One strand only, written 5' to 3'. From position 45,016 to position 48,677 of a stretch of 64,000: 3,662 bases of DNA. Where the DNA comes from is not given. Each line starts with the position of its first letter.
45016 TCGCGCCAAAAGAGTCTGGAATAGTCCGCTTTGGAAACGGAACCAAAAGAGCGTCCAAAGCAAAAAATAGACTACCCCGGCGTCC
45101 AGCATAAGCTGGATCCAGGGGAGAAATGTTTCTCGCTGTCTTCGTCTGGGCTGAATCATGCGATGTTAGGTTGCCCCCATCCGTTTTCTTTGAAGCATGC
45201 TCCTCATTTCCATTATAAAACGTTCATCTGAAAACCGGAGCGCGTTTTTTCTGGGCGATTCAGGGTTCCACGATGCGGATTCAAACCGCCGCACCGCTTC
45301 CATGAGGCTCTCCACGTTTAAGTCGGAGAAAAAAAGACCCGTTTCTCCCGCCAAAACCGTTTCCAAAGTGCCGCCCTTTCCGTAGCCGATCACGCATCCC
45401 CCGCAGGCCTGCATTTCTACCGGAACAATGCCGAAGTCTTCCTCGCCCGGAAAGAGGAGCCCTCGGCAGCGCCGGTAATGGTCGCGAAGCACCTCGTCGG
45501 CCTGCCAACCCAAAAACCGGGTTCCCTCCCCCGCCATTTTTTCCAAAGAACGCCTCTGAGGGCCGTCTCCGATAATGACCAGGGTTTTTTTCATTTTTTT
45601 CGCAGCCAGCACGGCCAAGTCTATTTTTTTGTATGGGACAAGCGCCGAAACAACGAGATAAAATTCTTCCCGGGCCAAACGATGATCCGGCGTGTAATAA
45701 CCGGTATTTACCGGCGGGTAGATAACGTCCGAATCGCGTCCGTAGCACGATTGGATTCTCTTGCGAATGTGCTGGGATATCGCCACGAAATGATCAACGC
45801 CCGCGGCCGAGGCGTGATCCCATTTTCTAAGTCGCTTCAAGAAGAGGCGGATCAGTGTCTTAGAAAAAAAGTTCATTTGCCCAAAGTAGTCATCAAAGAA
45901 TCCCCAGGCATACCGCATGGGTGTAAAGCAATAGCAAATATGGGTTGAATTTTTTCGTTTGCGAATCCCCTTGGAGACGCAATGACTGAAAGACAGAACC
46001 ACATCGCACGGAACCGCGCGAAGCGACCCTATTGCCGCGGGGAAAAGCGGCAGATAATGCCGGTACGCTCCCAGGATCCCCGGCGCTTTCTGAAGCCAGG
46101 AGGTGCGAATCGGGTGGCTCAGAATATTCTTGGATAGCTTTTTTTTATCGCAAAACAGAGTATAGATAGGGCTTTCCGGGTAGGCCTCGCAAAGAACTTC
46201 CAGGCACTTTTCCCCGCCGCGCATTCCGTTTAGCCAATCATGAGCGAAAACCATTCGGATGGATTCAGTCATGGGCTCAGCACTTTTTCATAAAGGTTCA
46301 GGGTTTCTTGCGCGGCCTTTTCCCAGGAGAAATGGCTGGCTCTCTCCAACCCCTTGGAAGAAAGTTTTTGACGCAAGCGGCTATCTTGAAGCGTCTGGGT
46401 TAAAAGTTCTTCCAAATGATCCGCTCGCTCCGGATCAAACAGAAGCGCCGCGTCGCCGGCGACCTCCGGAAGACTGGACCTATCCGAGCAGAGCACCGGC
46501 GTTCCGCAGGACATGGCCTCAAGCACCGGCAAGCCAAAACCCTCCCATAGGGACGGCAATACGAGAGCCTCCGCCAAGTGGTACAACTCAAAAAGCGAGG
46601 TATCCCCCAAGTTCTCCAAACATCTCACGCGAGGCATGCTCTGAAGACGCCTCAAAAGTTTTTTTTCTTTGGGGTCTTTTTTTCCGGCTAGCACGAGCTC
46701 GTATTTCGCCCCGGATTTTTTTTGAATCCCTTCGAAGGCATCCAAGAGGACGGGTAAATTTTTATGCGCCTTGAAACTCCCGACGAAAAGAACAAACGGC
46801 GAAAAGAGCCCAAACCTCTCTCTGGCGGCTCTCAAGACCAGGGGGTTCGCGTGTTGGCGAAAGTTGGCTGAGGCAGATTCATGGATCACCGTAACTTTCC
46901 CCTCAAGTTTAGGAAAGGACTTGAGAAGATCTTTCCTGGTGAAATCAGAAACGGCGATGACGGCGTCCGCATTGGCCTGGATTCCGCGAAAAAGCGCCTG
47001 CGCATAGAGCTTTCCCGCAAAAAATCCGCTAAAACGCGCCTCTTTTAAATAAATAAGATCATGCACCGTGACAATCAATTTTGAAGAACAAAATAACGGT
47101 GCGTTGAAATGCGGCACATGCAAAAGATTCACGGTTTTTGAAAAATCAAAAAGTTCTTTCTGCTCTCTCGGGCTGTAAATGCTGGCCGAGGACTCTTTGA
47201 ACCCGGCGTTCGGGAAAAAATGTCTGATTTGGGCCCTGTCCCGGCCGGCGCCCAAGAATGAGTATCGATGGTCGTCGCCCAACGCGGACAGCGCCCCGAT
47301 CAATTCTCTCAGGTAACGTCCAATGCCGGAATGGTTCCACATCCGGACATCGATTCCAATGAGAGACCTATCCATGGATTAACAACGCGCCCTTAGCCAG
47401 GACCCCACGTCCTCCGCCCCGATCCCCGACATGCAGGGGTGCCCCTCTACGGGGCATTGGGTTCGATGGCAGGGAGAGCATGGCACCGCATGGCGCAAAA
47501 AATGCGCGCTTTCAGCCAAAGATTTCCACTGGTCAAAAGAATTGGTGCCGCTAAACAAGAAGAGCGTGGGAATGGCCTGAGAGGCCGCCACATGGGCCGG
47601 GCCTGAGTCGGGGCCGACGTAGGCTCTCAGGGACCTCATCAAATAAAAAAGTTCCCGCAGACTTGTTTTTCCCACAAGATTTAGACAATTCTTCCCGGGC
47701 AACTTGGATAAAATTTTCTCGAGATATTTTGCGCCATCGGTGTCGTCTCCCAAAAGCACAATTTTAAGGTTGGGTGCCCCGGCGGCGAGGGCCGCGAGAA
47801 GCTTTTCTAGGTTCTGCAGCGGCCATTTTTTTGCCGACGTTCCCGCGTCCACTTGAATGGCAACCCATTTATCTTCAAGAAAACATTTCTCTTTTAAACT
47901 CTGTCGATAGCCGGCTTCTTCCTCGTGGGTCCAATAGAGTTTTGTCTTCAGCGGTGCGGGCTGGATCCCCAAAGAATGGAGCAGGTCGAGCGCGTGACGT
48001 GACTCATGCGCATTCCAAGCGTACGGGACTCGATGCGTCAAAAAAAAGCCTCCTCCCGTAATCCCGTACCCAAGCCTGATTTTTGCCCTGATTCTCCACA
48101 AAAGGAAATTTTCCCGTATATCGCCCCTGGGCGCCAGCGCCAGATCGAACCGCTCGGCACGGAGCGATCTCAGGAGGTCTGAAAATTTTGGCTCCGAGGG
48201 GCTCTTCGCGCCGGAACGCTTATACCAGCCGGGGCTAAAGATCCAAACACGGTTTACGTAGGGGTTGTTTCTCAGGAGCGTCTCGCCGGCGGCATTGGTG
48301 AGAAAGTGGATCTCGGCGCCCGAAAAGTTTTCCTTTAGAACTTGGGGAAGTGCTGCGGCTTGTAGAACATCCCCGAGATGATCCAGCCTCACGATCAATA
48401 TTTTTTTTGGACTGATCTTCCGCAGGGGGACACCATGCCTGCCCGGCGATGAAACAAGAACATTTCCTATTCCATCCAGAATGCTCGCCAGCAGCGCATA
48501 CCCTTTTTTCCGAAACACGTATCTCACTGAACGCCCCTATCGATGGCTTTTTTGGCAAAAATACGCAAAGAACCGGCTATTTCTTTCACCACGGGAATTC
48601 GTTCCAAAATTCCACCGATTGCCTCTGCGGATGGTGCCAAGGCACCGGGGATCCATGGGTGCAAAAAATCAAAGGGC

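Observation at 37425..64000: Exceptionally large heptose-rich, methylation-rich glycan cluster (four GT9s, B12-radical SAM, two SAM methyltransferases, kinase, cytidylyltransferase)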

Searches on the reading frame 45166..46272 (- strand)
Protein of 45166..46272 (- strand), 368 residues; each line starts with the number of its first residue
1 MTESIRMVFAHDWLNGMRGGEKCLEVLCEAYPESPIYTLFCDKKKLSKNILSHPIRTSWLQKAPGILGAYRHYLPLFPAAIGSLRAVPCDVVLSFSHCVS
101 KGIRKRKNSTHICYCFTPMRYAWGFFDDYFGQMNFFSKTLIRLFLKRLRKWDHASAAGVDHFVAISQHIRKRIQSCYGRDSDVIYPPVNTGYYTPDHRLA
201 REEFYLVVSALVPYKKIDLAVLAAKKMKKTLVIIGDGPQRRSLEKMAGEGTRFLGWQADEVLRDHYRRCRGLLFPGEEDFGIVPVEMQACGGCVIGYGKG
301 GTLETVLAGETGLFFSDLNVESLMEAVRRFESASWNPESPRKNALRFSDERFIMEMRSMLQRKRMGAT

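Call 4: search_protein_families(library=pfam, proteins=[window:45166-46272:-], max_evalue=0.001)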
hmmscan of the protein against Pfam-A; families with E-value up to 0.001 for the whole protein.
window:45166-46272:- (368 aa): 3 families
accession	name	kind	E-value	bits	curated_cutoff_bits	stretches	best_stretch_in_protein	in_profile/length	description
PF00534.26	Glycos_transf_1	-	1.6e-21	77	26.4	1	201-344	14-169/172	Glycosyl transferases group 1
PF13692.12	Glyco_trans_1_4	-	4.1e-17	63.2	27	1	206-329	5-138/142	Glycosyl transferases group 1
PF13439.12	Glyco_transf_4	-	4e-06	27.4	28.5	1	68-190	52-168/170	Glycosyltransferase Family 4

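Call 9: find_encoding_contigs(protein=window:45166-46272:-, flank=10000, max_places=6)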
Protein window:45166-46272:- (368 aa): 2 contigs read that carry it; 2 places shown.
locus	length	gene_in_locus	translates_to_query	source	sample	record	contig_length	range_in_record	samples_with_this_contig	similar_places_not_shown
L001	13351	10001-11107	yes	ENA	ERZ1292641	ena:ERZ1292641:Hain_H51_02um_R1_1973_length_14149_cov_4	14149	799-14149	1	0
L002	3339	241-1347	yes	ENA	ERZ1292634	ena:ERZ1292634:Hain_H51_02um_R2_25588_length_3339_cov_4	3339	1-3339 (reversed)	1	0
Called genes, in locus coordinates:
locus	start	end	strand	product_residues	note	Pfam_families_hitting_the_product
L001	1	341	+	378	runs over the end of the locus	?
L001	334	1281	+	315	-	PF00535:Glycos_transf_2, PF13641:Glyco_tranf_2_3, PF13632:Glyco_trans_2_3 (faint)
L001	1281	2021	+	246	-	PF00535:Glycos_transf_2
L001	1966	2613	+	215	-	PF03848:TehB, PF13489:Methyltransf_23, PF13847:Methyltransf_31, PF08241:Methyltransf_11, PF08242:Methyltransf_12, PF13649:Methyltransf_25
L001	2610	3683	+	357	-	PF13579:Glyco_trans_4_4 (weak), PF13439:Glyco_transf_4, PF00534:Glycos_transf_1, PF13692:Glyco_trans_1_4, PF13524:Glyco_trans_1_2 (weak)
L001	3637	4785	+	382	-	PF02350:Epimerase_2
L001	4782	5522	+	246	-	PF00535:Glycos_transf_2, PF10111:Glyco_tranf_2_2 (weak), PF13641:Glyco_tranf_2_3 (weak)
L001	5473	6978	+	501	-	PF02310:B12-binding, PF04055:Radical_SAM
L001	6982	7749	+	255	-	PF01209:Ubie_methyltran, PF02353:CMAS, PF13489:Methyltransf_23, PF13847:Methyltransf_31, PF08241:Methyltransf_11, PF08242:Methyltransf_12, PF13649:Methyltransf_25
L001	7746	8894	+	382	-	PF01075:Glyco_transf_9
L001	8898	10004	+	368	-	PF13439:Glyco_transf_4, PF13579:Glyco_trans_4_4 (faint), PF20706:GT4-conflict, PF00534:Glycos_transf_1, PF13692:Glyco_trans_1_4, PF13524:Glyco_trans_1_2 (weak)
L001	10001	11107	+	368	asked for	PF13439:Glyco_transf_4 (weak), PF00534:Glycos_transf_1, PF13692:Glyco_trans_1_4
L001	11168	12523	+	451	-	PF13727:CoA_binding_3, PF02397:Bac_transf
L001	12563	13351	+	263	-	?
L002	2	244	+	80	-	?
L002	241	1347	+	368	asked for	PF13439:Glyco_transf_4 (weak), PF00534:Glycos_transf_1, PF13692:Glyco_trans_1_4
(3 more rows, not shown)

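Call 52: search_protein_families(library=ncbifam, proteins=[window:45166-46272:-], max_evalue=0.000001)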
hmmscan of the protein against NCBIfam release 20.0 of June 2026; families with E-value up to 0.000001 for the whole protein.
window:45166-46272:- (368 aa): 2 families
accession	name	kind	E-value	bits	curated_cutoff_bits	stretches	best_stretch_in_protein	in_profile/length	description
TIGR03999.1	thiol_BshA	equivalog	4.6e-08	32.4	273.7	1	224-352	225-357/375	N-acetyl-alpha-D-glucosaminyl L-malate synthase BshA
NF038255.1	exopoly_VpsD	equivalog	2.5e-07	29.9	300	1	155-298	153-313/381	VpsD family glycosyltransferase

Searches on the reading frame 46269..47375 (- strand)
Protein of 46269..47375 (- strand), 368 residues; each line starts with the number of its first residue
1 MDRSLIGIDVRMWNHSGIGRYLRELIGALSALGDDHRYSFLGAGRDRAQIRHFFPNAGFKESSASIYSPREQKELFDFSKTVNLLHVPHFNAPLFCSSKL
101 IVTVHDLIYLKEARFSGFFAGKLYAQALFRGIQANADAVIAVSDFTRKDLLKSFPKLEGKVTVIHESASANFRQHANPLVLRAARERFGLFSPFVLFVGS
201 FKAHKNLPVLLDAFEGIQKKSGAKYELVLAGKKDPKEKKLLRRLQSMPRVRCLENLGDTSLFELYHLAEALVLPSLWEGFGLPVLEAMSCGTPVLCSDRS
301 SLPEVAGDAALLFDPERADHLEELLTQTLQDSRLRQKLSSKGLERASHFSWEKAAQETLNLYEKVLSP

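Call 4: search_protein_families(library=pfam, proteins=[window:46269-47375:-], max_evalue=0.001)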
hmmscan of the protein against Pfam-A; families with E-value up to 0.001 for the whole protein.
window:46269-47375:- (368 aa): 6 families
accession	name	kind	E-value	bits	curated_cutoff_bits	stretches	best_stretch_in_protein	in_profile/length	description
PF00534.26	Glycos_transf_1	-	1.2e-33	116.5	26.4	1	192-342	15-169/172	Glycosyl transferases group 1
PF13692.12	Glyco_trans_1_4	-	1.3e-26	93.9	27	1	193-331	2-142/142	Glycosyl transferases group 1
PF20706.3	GT4-conflict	-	5.4e-12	45.8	26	1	131-316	142-327/385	Family 4 Glycosyltransferase in conflict systems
PF13439.12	Glyco_transf_4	-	1.8e-11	44.8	28.5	1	16-165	2-163/170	Glycosyltransferase Family 4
PF13524.12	Glyco_trans_1_2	-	8.1e-08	32.8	25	1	276-359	59-143/144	Glycosyl transferase-like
PF13579.12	Glyco_trans_4_4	-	1.2e-05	26.1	29.7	1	16-155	1-147/158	Glycosyl transferase 4-like domain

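Call 52: search_protein_families(library=ncbifam, proteins=[window:46269-47375:-], max_evalue=0.000001)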
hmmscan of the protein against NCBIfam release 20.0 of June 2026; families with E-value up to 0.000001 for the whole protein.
window:46269-47375:- (368 aa): 21 families
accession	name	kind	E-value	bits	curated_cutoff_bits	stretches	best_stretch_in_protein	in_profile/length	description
TIGR02149.1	glgA_Coryne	subfamily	1.1e-29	103.8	302.4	1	98-366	107-391/391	glycogen synthase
TIGR04047.1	MSMEG_0565_glyc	hypoth_equivalog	5.2e-27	94.9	259.85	1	134-363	137-372/373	MSMEG_0565 family glycosyltransferase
TIGR03449.1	mycothiol_MshA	equivalog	2.1e-23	82.9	462.5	1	132-366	161-404/406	D-inositol-3-phosphate glycosyltransferase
TIGR03999.1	thiol_BshA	equivalog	1.4e-21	76.8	273.7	1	135-366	144-374/375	N-acetyl-alpha-D-glucosaminyl L-malate synthase BshA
NF038295.1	EPS_HpsP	equivalog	2.4e-18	66.3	550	1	185-365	198-387/388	hormogonium polysaccharide biosynthesis glycosyltransferase HpsP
NF038229.1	Glyco4_Geo_Pelo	equivalog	7.2e-17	61.4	400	1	131-366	105-337/338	GPMC system family 4 glycosyltransferase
NF038298.1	EPS_HpsO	equivalog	1e-16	60.7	575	1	195-365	204-387/388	hormogonium polysaccharide biosynthesis glycosyltransferase HpsO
TIGR04157.1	glyco_rSAM_CFB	subfamily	3.7e-16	59.1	400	1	134-310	168-343/406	TIGR04157 family glycosyltransferase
NF041010.1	glycosy_Agl16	equivalog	3.5e-15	55.7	575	1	125-365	123-351/352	glycosylation protein Agl16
NF050063.1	ProtGlycPglJ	equivalog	1e-14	54.6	500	1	123-360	132-361/363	N-acetylgalactosamine-N,N'-diacetylbacillosaminyl-diphospho-undecaprenol 4-alpha-N-acetylgalactosaminyltransferase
NF053787.1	GlcN_PG_synth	equivalog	1.2e-14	53.9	480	1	193-366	198-360/361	N-acetylglucosaminyl phosphatidylglycerol synthase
NF047684.1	TeichurnBiosyTuaC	equivalog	4.8e-13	48.8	550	1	127-366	156-390/391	teichuronic acid biosynthesis protein TuaC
TIGR03088.1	stp2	hypoth_equivalog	8.4e-13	48.1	409.05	1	194-366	196-374/374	TIGR03088 family PEP-CTERM/XrtA system glycosyltransferase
NF041876.1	EPS_EpsE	equivalog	2.5e-12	46.8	400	1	198-356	220-387/389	exopolysaccharide biosynthesis GT4 family glycosyltransferase EpsE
TIGR02095.1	glgA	subfamily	5.3e-12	45.1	328.45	1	185-364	283-476/477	glycogen/starch synthase, ADP-glucose type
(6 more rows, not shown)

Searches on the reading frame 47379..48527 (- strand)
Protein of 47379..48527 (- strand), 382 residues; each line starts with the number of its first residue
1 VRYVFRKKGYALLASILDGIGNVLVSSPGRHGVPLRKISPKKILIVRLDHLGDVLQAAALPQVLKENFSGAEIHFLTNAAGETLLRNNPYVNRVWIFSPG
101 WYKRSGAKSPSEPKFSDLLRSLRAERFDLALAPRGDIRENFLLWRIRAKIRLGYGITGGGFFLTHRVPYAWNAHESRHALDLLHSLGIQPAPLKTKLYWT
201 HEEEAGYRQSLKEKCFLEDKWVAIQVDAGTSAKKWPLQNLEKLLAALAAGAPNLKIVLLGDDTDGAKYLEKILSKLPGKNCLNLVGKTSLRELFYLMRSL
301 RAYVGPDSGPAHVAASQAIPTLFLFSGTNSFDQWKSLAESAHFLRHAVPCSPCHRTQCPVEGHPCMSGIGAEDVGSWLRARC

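Call 5: search_protein_families(library=pfam, proteins=[window:47379-48527:-], max_evalue=0.001)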
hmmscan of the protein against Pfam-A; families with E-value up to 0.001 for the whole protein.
window:47379-48527:- (382 aa): 1 family
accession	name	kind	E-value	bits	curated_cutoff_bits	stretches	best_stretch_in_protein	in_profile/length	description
PF01075.23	Glyco_transf_9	-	3.3e-29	102.4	22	1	118-361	4-244/247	Glycosyltransferase family 9 (heptosyltransferase)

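Call 8: search_protein_families(library=ncbifam, proteins=[window:47379-48527:-], max_evalue=0.001)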
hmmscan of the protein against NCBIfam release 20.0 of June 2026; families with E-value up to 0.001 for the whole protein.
window:47379-48527:- (382 aa): 5 families
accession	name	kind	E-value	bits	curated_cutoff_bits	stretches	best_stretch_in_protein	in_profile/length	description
TIGR02201.1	heptsyl_trn_III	equivalog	1.1e-25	90.4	170.2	1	42-338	1-298/344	putative lipopolysaccharide heptosyltransferase III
NF007742.0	PRK10422.1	equivalog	3.8e-23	81.9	467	1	39-340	4-302/352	lipopolysaccharide core heptosyltransferase RfaQ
TIGR02193.1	heptsyl_trn_I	equivalog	1.5e-22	80.2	185.3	1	42-331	1-287/320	lipopolysaccharide heptosyltransferase I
TIGR02195.1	heptsyl_trn_II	equivalog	3.1e-20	72.6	134.6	1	42-374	1-330/339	lipopolysaccharide heptosyltransferase II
NF008162.0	PRK10916.1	equivalog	3.9e-11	42.7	569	1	231-345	193-306/348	ADP-heptose--LPS heptosyltransferase RfaF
